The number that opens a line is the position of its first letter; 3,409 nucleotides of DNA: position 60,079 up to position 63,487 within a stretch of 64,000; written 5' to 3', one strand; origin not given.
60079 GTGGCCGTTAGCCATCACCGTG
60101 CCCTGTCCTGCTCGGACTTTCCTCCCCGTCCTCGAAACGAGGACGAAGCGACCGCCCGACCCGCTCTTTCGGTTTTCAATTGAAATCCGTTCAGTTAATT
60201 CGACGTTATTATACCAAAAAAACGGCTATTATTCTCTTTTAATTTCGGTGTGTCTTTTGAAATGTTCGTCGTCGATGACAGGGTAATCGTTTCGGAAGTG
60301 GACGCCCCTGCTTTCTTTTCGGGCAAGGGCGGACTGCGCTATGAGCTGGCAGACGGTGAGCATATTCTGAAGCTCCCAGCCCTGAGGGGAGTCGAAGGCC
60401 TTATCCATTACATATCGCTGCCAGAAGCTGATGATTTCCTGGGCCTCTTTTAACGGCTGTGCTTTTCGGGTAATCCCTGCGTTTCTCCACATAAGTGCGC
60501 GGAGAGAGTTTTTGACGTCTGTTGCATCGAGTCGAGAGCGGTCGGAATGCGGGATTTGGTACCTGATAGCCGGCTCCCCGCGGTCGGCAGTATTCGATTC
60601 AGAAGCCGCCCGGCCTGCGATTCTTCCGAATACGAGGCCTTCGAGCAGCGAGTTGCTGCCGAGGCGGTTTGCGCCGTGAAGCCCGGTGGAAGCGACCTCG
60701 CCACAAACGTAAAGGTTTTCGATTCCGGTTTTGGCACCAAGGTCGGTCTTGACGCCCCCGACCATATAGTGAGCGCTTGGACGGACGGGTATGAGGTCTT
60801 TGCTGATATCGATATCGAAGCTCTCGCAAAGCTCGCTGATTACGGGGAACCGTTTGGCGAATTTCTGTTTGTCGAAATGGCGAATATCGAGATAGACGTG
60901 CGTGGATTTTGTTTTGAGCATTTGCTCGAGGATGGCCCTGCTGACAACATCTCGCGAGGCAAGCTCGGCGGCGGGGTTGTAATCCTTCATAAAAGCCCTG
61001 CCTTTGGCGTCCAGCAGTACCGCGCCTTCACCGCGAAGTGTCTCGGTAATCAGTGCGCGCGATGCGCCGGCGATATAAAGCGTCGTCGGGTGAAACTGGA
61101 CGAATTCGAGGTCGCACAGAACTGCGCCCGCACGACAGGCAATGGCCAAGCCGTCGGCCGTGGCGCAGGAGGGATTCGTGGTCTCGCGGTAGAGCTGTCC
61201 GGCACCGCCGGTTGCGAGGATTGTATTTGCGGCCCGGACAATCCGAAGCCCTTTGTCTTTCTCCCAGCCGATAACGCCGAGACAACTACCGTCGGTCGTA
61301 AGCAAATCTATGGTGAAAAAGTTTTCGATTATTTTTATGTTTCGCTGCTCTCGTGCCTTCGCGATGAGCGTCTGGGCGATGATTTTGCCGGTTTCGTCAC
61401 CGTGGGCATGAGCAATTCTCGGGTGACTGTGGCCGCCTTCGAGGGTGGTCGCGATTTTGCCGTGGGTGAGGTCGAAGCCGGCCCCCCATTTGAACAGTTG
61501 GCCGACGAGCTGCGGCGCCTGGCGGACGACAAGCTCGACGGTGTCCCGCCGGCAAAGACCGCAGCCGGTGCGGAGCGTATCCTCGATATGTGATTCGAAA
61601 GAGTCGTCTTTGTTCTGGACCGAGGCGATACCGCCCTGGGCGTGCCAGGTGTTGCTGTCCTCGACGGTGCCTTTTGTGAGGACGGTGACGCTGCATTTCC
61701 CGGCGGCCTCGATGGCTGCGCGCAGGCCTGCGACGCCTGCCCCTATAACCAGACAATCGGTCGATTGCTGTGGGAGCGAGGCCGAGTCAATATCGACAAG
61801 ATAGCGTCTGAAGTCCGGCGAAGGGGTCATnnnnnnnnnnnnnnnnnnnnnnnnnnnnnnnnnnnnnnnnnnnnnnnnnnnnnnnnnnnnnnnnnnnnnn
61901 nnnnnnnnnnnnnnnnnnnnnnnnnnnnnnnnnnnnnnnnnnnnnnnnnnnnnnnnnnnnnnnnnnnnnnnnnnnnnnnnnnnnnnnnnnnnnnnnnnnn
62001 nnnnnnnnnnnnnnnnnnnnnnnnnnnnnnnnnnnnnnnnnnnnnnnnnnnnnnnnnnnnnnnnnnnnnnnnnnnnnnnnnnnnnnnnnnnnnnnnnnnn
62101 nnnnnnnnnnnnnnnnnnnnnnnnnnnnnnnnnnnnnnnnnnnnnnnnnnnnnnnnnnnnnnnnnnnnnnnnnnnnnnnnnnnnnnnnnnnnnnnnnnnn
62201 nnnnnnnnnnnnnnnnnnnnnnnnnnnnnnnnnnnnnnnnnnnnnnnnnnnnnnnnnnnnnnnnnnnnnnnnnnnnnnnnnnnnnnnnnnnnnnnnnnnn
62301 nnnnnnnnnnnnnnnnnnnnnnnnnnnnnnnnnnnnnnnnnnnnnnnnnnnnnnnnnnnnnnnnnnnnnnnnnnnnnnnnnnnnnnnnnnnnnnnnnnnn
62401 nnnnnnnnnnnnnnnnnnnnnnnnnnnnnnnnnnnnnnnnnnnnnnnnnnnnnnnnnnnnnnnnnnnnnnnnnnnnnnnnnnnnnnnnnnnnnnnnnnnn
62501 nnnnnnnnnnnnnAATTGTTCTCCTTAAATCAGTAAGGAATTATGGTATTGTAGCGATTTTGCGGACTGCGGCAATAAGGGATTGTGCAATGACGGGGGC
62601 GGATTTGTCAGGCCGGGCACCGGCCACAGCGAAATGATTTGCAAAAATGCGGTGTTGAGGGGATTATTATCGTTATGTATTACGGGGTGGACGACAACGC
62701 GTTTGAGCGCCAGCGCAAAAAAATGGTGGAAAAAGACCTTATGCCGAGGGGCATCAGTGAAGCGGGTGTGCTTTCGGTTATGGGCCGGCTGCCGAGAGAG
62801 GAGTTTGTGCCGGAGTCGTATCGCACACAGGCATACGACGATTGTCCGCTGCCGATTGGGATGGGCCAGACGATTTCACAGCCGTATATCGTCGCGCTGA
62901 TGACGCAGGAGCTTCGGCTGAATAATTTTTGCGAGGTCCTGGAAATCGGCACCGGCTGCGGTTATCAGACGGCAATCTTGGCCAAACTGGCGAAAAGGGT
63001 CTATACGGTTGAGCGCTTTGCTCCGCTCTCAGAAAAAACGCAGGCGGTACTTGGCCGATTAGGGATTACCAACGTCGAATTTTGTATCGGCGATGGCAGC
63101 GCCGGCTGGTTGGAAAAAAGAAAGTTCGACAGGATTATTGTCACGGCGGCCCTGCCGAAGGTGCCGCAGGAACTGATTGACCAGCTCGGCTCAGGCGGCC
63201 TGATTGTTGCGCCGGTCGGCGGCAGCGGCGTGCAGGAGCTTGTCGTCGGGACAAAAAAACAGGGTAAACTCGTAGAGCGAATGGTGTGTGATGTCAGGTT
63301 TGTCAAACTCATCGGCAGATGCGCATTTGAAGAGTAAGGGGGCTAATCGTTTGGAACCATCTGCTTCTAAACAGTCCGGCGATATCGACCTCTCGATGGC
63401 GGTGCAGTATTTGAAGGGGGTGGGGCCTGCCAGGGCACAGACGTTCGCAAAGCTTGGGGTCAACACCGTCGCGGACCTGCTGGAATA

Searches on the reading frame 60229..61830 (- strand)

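Call 13: search_protein_families(library=pfam, proteins=[window:60229-61830:-], max_evalue=0.01)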
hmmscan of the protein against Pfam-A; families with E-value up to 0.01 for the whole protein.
window:60229-61830:- (533 aa): 8 families
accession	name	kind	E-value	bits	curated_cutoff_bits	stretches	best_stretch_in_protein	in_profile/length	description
PF00890.30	FAD_binding_2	-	5.8e-92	309.5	20.4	1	25-395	1-414/414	FAD binding domain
PF02910.25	Succ_DH_flav_C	-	2.2e-18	66.9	20.8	1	441-530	2-100/130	Fumarate reductase flavoprotein C-term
PF01266.30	DAO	-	3.5e-06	27.2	27.9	1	25-72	1-50/353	FAD dependent oxidoreductase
PF07992.20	Pyr_redox_2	-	8.8e-06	25.8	26.1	1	25-70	2-43/291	Pyridine nucleotide-disulphide oxidoreductase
PF03486.20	HI0933_like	-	0.00016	21.7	50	0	25-73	2-51/244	HI0933-like protein Rossmann domain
PF12831.13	FAD_oxidored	-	0.0011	18.8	27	1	25-209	1-146/416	FAD dependent oxidoreductase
PF01946.23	Thi4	-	0.0015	18.3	26.2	0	23-50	17-44/235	Thi4 family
PF01134.28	GIDA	-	0.0045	16.5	22.1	0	25-210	1-153/391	Glucose inhibited division protein A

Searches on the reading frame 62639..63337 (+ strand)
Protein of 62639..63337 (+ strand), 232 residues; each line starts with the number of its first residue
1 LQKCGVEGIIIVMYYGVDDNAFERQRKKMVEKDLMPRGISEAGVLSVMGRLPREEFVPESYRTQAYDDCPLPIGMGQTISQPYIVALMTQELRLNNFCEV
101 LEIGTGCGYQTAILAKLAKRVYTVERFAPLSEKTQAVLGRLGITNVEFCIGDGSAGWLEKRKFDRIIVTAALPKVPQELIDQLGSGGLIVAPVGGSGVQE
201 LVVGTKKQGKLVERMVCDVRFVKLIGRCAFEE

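Call 13: search_protein_families(library=pfam, proteins=[window:62639-63337:+], max_evalue=0.01)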
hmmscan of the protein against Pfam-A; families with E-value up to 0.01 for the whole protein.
window:62639-63337:+ (232 aa): 7 families
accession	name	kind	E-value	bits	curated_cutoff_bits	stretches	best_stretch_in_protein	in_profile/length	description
PF01135.25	PCMT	-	3.7e-56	190.6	20.3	1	26-227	3-208/210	Protein-L-isoaspartate(D-aspartate) O-methyltransferase (PCMT)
PF13649.12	Methyltransf_25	-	1.2e-05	26.3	27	1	100-178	1-80/97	Methyltransferase domain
PF00398.26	RrnaAD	-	2.2e-05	24.1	24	1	91-147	25-79/263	Ribosomal RNA adenine dimethylase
PF13847.12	Methyltransf_31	-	8.4e-05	22.7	27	1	98-178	5-96/145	Methyltransferase domain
PF08241.18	Methyltransf_11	-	0.00076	20.5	21.2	1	101-175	1-73/95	Methyltransferase domain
PF01189.24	Methyltr_RsmB-F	-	0.0015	18.7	27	1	95-170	7-87/199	16S rRNA methyltransferase RsmB/F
PF05401.17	NodS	-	0.0079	16.5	24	0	83-172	30-116/201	Nodulation protein S (NodS)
